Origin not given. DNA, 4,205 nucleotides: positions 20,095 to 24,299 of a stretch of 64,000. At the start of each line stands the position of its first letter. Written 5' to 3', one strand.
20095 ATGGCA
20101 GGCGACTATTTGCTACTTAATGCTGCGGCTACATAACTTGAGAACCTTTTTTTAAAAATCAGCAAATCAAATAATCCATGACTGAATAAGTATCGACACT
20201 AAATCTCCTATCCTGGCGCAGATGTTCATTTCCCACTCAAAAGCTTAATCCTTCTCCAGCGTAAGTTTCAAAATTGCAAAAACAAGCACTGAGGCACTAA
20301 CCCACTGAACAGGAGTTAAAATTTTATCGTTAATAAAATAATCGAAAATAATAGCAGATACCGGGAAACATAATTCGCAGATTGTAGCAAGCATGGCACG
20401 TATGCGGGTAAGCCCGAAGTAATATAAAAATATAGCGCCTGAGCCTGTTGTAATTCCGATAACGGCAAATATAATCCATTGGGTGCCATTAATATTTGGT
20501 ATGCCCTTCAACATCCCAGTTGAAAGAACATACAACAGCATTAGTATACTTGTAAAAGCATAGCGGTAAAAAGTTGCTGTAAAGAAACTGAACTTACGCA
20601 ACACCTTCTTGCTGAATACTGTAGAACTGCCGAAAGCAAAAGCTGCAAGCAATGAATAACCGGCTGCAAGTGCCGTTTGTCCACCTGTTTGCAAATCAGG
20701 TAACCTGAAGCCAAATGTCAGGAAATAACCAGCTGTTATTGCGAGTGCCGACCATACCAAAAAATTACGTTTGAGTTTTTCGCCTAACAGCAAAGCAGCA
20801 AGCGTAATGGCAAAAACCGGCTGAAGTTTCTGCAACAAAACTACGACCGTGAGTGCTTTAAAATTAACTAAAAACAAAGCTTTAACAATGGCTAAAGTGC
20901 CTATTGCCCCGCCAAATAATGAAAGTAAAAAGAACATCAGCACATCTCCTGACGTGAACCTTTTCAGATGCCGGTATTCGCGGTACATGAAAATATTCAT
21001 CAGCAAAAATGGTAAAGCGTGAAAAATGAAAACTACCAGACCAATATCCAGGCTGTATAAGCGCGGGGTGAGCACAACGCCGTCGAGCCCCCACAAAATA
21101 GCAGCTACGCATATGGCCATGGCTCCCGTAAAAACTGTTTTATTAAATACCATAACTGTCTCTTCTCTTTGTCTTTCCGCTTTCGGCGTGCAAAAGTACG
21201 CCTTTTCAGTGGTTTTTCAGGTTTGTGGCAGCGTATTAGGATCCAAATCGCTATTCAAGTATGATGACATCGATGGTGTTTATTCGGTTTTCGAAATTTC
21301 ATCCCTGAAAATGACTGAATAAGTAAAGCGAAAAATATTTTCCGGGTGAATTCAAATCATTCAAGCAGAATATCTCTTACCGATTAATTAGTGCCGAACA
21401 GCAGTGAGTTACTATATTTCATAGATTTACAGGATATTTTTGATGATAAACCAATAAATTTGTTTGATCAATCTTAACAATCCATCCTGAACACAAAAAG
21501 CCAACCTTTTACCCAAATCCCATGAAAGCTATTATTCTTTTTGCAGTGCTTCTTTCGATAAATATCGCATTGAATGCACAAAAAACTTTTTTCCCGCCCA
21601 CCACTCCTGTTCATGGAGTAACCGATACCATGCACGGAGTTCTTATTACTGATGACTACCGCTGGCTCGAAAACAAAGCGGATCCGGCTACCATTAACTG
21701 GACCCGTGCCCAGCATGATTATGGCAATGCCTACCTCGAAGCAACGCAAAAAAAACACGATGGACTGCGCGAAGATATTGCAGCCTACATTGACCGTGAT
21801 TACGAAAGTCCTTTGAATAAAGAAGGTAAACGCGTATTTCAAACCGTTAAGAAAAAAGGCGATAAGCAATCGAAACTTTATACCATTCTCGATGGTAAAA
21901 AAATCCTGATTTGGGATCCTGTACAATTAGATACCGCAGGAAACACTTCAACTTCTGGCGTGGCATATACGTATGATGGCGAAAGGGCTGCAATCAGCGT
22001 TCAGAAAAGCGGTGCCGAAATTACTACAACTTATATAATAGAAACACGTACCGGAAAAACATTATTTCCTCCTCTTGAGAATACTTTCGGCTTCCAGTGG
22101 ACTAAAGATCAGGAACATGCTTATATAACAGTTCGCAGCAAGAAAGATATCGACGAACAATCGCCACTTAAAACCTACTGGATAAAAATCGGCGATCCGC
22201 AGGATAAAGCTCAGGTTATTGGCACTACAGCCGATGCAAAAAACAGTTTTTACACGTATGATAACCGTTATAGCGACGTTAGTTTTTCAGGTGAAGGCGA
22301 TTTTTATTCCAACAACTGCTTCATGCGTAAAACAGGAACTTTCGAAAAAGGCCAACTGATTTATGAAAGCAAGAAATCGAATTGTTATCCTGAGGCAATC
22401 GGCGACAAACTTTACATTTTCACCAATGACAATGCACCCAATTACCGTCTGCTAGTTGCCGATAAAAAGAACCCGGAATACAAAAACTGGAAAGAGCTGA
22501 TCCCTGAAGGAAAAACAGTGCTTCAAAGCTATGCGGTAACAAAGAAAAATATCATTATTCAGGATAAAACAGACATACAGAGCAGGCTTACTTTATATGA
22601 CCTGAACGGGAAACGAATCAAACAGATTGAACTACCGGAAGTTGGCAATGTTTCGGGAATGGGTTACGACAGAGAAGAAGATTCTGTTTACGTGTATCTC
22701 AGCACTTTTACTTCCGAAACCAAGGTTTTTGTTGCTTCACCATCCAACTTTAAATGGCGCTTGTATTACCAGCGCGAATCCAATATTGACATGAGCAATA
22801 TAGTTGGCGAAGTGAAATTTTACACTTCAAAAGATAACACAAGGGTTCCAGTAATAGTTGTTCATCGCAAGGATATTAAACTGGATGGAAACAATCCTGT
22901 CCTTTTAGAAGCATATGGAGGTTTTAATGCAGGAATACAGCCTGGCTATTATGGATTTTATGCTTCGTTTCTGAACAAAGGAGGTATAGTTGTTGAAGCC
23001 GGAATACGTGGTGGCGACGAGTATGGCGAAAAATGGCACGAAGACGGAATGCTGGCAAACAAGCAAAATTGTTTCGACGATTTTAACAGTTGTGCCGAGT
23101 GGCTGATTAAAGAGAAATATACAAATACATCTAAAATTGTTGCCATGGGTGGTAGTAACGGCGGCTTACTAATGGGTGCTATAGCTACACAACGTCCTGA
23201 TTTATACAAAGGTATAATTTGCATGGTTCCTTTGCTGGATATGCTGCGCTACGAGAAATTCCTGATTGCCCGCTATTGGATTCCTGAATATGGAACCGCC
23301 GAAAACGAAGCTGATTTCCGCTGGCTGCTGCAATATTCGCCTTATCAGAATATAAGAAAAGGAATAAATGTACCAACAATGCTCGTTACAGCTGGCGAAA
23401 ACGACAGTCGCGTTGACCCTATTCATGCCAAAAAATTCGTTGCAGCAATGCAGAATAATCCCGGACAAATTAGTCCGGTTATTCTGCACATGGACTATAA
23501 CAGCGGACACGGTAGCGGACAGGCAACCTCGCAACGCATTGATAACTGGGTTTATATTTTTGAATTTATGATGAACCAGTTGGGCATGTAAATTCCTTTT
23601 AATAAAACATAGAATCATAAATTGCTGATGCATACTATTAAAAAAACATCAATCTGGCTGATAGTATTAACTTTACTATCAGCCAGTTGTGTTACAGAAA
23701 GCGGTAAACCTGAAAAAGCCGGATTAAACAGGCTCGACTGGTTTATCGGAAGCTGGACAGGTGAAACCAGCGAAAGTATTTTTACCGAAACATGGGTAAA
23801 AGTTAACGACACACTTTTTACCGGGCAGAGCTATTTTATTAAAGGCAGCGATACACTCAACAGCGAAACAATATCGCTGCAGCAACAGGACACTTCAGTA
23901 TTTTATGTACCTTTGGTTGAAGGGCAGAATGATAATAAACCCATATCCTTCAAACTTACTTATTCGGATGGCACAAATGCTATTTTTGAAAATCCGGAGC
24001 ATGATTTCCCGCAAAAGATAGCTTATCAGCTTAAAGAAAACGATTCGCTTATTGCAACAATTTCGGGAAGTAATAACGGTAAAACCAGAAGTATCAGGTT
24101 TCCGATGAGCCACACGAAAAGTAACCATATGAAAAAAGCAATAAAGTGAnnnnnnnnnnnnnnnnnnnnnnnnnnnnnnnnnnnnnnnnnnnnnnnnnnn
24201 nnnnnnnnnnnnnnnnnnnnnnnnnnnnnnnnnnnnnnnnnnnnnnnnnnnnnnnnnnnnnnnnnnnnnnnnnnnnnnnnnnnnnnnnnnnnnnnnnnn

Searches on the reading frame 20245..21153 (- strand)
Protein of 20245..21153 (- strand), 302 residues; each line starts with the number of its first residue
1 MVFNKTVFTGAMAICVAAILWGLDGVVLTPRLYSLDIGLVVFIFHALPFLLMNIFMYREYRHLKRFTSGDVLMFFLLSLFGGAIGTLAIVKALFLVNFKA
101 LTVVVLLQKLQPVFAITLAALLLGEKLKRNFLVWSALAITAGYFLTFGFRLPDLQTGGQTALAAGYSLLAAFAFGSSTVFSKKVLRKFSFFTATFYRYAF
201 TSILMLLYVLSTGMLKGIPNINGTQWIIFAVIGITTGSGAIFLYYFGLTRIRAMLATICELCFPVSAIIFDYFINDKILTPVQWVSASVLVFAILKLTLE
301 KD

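Call 5: search_protein_families(library=pfam, proteins=[window:20245-21153:-], max_evalue=0.01)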
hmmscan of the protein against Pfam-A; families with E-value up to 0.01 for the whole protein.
window:20245-21153:- (302 aa): 1 family
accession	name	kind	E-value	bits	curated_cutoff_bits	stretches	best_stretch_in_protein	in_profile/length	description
PF00892.27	EamA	-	1.8e-27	96.7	28.2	2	166-295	6-131/135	EamA-like transporter family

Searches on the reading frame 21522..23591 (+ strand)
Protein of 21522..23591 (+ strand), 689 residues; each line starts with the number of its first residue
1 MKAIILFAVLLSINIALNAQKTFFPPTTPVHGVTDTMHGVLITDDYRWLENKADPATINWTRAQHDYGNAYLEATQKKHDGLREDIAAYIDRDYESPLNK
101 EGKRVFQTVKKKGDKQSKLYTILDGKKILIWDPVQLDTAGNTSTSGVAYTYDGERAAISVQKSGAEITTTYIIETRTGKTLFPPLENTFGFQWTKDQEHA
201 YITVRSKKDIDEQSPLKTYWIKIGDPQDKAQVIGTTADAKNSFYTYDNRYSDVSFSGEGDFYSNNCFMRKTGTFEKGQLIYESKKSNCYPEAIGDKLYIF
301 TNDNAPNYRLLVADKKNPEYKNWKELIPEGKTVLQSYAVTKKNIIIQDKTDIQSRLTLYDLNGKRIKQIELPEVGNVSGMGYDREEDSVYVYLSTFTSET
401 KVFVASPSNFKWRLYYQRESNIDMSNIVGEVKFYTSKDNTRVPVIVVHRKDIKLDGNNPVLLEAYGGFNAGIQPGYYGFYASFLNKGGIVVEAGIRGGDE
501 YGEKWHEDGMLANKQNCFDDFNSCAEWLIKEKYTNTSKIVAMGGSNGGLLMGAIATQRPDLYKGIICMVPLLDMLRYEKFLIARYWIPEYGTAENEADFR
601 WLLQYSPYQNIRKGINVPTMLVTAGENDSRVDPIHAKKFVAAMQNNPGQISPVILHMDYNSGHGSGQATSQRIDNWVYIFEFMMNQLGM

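Call 35: search_protein_families(library=pfam, proteins=[window:21522-23591:+], max_evalue=0.0001)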
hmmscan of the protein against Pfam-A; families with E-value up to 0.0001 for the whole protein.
window:21522-23591:+ (689 aa): 2 families
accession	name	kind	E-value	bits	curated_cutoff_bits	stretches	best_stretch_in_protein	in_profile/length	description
PF00326.27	Peptidase_S9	-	2.3e-53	181.3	22.6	1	481-688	7-211/213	Prolyl oligopeptidase family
PF02897.21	Peptidase_S9_N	-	3.3e-47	161.6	24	1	25-411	1-407/414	Prolyl oligopeptidase, N-terminal beta-propeller domain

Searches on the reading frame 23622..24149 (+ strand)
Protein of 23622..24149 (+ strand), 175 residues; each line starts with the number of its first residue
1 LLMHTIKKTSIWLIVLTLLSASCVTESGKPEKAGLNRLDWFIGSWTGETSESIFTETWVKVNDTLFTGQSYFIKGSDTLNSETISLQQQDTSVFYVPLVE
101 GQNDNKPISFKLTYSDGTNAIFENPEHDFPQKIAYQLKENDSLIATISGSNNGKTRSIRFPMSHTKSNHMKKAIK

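Call 35: search_protein_families(library=pfam, proteins=[window:23622-24149:+], max_evalue=0.0001)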
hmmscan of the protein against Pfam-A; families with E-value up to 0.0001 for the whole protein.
window:23622-24149:+ (175 aa): 1 family
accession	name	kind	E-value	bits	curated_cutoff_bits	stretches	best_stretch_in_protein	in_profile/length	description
PF19780.4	DUF6265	-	4.3e-14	53.4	23.8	1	39-148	1-115/116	Domain of unknown function (DUF6265)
